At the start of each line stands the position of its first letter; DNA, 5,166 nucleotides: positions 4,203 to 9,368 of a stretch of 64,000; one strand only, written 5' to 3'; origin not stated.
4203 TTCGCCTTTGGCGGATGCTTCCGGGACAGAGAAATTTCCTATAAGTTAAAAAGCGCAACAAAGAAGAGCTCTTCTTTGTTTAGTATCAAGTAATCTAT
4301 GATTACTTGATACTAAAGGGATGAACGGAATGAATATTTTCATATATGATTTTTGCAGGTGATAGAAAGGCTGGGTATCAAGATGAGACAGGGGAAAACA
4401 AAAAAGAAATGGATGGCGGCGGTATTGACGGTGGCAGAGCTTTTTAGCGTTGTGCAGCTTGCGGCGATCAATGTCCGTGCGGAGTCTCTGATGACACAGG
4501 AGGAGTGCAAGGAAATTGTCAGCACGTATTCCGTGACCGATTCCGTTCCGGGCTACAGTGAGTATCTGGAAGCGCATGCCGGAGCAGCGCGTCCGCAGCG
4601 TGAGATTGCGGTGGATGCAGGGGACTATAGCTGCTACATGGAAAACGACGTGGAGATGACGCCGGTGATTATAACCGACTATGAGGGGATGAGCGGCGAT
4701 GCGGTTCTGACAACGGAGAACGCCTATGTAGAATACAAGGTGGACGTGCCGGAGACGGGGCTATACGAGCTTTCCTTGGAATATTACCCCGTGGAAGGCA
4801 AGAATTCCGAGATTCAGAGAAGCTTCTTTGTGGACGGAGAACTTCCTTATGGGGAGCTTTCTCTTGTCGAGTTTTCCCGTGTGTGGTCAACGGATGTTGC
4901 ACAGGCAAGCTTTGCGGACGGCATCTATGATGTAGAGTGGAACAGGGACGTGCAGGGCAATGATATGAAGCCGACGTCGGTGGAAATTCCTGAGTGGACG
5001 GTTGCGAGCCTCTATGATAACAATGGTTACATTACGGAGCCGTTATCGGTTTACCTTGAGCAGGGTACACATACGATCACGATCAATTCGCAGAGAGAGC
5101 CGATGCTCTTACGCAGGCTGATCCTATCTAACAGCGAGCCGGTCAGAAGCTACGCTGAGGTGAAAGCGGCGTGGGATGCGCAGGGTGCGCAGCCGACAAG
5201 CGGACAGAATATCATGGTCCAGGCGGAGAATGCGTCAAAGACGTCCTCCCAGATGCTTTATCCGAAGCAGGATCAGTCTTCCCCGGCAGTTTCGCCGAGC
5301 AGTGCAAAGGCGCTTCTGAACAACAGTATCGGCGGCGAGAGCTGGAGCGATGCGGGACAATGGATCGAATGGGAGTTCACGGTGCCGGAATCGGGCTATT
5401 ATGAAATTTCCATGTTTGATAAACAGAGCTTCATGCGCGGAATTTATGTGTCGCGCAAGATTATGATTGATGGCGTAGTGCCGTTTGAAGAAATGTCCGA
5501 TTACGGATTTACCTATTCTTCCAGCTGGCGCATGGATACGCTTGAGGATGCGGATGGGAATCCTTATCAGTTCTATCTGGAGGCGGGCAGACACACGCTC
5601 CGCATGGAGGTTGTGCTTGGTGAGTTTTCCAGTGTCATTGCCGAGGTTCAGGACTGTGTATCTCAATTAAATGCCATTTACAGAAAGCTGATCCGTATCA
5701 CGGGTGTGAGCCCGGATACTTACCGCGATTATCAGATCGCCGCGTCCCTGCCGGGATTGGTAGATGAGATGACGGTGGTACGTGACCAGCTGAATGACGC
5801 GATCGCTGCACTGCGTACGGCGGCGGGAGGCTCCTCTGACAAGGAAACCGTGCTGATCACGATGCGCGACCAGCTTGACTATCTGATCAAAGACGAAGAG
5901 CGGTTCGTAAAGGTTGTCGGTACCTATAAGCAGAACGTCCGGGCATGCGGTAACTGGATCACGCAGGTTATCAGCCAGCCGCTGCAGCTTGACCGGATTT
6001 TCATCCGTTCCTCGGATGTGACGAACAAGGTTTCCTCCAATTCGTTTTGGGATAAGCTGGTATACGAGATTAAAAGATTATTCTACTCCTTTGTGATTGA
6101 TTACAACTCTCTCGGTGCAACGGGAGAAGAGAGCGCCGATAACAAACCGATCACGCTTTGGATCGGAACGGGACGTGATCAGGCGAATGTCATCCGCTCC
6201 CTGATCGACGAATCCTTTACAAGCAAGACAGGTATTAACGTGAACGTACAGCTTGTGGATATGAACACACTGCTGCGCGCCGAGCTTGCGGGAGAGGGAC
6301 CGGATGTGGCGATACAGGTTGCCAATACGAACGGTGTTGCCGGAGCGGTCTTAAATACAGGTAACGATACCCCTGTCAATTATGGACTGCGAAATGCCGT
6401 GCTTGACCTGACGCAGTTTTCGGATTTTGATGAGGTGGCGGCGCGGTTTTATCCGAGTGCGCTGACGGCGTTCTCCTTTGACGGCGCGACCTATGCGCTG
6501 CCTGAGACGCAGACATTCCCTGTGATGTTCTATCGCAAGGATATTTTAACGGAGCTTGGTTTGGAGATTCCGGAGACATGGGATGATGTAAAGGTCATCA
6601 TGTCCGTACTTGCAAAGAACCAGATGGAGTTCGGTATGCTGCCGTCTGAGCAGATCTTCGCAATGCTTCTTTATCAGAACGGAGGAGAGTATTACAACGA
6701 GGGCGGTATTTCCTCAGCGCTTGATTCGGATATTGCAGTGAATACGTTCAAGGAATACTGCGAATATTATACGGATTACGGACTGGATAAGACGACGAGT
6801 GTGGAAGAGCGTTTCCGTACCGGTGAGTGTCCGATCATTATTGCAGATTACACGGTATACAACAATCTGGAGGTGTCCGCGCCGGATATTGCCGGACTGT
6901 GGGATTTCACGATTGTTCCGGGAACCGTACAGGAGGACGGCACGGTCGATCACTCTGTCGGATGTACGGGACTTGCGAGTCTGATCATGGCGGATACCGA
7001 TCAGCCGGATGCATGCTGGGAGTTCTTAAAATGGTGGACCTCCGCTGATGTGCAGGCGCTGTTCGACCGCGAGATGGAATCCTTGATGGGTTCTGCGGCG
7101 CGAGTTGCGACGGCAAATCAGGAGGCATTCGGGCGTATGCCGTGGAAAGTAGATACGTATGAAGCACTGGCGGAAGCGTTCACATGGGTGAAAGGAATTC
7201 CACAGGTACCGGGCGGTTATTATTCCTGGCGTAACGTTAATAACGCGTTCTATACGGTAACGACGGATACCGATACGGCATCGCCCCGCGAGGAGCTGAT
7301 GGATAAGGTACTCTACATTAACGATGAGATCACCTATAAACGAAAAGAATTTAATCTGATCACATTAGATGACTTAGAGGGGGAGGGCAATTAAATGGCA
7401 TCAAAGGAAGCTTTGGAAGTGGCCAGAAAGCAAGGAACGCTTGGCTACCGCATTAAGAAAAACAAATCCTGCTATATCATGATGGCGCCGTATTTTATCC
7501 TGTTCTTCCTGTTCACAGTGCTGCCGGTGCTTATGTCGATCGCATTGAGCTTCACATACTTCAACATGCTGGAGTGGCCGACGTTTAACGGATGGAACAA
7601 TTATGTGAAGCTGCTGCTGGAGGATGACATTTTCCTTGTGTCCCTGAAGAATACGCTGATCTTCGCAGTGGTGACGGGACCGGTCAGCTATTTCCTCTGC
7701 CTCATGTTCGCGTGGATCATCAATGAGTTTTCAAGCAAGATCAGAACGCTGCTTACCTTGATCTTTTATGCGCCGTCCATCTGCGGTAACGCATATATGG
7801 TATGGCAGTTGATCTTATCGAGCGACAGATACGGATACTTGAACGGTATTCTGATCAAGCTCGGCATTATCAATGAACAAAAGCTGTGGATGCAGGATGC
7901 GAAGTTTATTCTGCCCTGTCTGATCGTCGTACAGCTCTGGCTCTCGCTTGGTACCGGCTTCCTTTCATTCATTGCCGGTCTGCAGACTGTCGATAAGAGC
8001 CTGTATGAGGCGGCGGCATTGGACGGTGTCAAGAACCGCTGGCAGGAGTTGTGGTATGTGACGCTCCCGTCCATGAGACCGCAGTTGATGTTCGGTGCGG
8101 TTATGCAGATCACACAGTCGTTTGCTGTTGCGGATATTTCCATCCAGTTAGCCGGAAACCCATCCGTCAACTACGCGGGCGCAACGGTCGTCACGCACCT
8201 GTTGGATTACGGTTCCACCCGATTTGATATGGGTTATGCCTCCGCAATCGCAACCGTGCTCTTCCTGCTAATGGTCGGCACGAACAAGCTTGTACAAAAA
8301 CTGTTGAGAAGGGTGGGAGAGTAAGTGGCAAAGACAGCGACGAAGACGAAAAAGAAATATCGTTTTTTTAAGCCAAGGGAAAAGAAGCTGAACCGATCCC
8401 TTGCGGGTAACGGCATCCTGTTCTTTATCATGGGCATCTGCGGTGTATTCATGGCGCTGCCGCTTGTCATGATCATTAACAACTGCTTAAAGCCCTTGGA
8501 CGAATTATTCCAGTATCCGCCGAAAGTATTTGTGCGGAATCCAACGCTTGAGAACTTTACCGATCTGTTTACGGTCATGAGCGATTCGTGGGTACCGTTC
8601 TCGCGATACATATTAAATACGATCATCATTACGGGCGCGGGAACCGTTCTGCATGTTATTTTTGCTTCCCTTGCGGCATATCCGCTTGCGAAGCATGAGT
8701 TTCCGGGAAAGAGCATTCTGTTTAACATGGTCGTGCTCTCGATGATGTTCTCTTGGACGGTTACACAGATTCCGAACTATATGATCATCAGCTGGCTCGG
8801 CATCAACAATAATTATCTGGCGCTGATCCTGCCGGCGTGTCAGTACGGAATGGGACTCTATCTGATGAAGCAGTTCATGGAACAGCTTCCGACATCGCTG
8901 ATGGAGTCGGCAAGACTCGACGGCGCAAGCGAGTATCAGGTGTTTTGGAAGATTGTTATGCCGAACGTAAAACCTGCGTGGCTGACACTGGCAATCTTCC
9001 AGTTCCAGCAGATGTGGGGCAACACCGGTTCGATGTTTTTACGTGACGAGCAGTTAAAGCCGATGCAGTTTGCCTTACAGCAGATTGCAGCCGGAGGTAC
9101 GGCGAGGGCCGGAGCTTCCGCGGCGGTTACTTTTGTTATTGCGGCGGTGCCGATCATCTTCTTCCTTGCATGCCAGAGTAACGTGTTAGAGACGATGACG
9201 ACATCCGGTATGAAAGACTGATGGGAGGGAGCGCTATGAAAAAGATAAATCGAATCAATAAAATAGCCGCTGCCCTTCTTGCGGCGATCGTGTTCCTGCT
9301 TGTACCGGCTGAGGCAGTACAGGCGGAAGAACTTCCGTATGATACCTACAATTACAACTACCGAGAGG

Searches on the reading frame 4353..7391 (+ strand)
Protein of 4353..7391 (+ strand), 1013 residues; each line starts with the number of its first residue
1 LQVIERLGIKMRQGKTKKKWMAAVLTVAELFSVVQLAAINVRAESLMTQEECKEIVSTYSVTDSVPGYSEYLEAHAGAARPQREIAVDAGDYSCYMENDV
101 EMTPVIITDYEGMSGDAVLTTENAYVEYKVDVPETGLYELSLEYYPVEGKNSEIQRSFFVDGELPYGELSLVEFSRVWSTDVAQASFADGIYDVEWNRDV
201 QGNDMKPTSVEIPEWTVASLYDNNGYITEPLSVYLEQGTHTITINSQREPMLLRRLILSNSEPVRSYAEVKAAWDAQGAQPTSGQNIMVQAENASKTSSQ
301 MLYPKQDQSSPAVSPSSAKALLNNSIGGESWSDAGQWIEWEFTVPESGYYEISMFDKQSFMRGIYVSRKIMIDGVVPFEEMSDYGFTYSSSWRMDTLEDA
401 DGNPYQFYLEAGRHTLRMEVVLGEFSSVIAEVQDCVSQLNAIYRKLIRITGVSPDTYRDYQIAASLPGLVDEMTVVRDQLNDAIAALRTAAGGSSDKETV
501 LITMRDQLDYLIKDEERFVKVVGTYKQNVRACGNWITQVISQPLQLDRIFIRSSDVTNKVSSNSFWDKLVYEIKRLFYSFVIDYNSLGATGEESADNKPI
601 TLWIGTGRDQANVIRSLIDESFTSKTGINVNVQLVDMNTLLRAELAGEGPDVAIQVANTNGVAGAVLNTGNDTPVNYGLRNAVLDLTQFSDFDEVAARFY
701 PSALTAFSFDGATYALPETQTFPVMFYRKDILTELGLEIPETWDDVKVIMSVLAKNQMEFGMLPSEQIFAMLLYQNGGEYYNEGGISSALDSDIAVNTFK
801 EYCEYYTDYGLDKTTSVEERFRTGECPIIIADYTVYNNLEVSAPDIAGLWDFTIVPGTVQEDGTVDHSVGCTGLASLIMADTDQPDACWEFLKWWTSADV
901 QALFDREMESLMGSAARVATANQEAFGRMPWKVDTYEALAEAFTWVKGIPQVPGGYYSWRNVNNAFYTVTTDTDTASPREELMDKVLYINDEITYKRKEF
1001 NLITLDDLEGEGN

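Call 8: search_protein_families(library=pfam, proteins=[window:4353-7391:+], max_evalue=0.01)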
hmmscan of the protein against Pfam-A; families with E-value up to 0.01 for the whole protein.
window:4353-7391:+ (1013 aa): 3 families
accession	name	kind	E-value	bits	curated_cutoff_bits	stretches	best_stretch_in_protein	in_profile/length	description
PF13416.11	SBP_bac_8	-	2.9e-21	76.9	27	1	620-904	4-252/279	Bacterial extracellular solute-binding protein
PF01547.30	SBP_bac_1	-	9.7e-20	72.2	26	1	614-902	10-307/307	Bacterial extracellular solute-binding protein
PF25275.1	Golvesin_C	-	0.00041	20.8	31.6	0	120-153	37-70/132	Golvesin C-terminal domain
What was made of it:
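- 4353..7394 (+): Large binding protein (ORF from TTG 4353; likely start ATG 4383). It carries about 570 aa of uncharacterised N-terminal sequence with an internal repeat, then a CUT1 SBP domain. It is an optional companion of the trio. SBP_bac_8 2.9e-21 at residues 620-904 (call 8).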

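Call 11: search_protein_families(library=ncbifam, proteins=[window:4353-7391:+], max_evalue=0.01)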
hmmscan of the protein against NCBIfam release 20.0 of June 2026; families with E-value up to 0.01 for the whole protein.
window:4353-7391:+ (1013 aa): 3 families
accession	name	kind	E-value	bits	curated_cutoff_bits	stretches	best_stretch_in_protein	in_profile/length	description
NF053763.1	ABCarbgalBndGanS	equivalog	9.4e-05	21.3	700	0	691-764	116-186/420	galactooligosaccharide ABC transporter substrate-binding protein GanS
TIGR03850.1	bind_CPR_0540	equivalog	0.00017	20.3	299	1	620-747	55-185/437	carbohydrate ABC transporter substrate-binding protein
TIGR03851.1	chitin_NgcE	equivalog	0.0027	16.7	399.65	1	685-750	124-190/450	N-acetylglucosamine/diacetylchitobiose ABC transporter substrate-binding protein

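Call 71: search_solved_structures(query=window:4383-7391:+, max_evalue=0.1)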
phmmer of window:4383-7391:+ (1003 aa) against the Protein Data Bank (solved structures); distinct sequences matched with E-value up to 0.1: 43.
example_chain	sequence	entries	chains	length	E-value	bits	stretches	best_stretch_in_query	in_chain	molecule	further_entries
5ysb_A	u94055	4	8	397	2.1e-18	68.7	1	583-971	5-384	Lin1841 protein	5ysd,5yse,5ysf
5ci5_A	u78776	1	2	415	1.6e-07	32.8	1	586-909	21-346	Extracellular solute-binding protein family 1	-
3jzj_A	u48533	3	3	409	3.6e-07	31.5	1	689-897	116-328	Acarbose/maltose binding protein GacH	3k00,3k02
3k01_A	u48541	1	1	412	3.7e-07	31.5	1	689-897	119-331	Acarbose/maltose binding protein GacH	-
5f7v_A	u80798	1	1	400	4e-07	31.4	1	581-851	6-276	Lmo0181 protein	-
5iai_A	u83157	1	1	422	3.4e-06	28.3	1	590-899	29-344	Sugar ABC transporter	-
4r9f_A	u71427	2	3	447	4.1e-06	28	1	589-730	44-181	MBP1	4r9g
2hq0_A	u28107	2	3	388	5.3e-06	27.7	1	639-755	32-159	Sugar ABC transporter, sugar-binding protein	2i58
2heu_A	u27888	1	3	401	5.6e-06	27.6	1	639-755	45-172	Sugar ABC transporter, sugar-binding protein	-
2hfb_A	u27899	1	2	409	5.8e-06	27.5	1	639-755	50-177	Sugar ABC transporter, sugar-binding protein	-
6pql_A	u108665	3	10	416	6.1e-06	27.5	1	639-755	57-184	ABC transporter sugar-binding protein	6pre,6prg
8art_A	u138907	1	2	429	6.3e-06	27.4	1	687-892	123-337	Putative secreted maltose-binding protein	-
1elj_A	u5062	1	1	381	7.3e-06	27.2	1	683-889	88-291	MALTODEXTRIN-BINDING PROTEIN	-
3vxb_A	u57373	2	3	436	1.4e-05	26.3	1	657-743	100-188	Putative sugar-binding lipoprotein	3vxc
3uor_A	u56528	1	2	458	1.6e-05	26.1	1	596-746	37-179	ABC transporter sugar binding protein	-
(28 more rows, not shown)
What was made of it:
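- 4353..7394 (+): The C-terminal domain matches Lin1841, 2.1e-18 (call 71).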

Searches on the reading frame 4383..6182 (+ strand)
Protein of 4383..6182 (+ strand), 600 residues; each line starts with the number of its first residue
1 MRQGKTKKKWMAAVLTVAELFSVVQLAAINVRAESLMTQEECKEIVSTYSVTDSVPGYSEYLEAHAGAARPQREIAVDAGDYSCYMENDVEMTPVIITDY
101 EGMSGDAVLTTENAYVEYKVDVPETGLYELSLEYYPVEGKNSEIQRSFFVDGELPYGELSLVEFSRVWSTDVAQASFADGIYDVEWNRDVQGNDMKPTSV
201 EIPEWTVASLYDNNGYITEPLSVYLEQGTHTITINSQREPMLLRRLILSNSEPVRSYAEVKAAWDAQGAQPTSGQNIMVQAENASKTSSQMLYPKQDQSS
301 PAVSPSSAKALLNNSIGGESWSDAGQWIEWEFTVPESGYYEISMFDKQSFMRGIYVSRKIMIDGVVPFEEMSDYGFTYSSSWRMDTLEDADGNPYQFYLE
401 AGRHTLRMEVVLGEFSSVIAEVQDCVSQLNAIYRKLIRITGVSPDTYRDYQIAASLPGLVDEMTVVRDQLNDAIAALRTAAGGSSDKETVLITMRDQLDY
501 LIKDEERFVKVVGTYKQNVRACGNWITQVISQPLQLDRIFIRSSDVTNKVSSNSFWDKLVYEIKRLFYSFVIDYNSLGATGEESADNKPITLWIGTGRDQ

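Call 70: search_protein_families(library=pfam, proteins=[window:4383-6182:+], max_evalue=1)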
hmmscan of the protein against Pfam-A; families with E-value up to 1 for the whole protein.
window:4383-6182:+ (600 aa): 3 families
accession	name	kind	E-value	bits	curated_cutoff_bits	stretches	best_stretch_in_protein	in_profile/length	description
PF25275.1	Golvesin_C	-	0.003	18.1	31.6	1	110-143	37-70/132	Golvesin C-terminal domain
PF17829.7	GH115_C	-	0.012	15.9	24.1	0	203-257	115-167/172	Glycosyl hydrolase family 115 C-terminal domain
PF12574.13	120_Rick_ant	-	0.02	14.6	25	1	160-246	49-134/240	120 KDa Rickettsia surface antigen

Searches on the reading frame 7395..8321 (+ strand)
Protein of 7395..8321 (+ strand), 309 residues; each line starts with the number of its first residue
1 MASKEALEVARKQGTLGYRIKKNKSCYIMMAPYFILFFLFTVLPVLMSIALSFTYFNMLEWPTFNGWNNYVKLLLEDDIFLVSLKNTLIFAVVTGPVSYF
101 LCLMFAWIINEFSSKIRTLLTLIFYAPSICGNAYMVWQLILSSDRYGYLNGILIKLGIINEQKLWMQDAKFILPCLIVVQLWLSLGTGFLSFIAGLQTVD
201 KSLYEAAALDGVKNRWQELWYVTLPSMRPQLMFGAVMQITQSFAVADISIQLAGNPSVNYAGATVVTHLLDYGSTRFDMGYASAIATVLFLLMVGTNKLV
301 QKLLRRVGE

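Call 8: search_protein_families(library=pfam, proteins=[window:7395-8321:+], max_evalue=0.01)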
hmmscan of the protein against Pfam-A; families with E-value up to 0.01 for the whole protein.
window:7395-8321:+ (309 aa): 1 family
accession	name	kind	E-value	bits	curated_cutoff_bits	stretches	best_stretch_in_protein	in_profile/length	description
PF00528.27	BPD_transp_1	-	3.3e-08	33.9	26.4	1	112-306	43-181/184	Binding-protein-dependent transport system inner membrane component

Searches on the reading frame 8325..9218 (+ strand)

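Call 8: search_protein_families(library=pfam, proteins=[window:8325-9218:+], max_evalue=0.01)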
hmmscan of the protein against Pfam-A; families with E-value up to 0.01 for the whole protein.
window:8325-9218:+ (298 aa): 1 family
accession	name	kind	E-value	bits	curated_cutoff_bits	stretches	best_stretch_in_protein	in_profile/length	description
PF00528.27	BPD_transp_1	-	1.3e-12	48.3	26.4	1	113-280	4-170/184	Binding-protein-dependent transport system inner membrane component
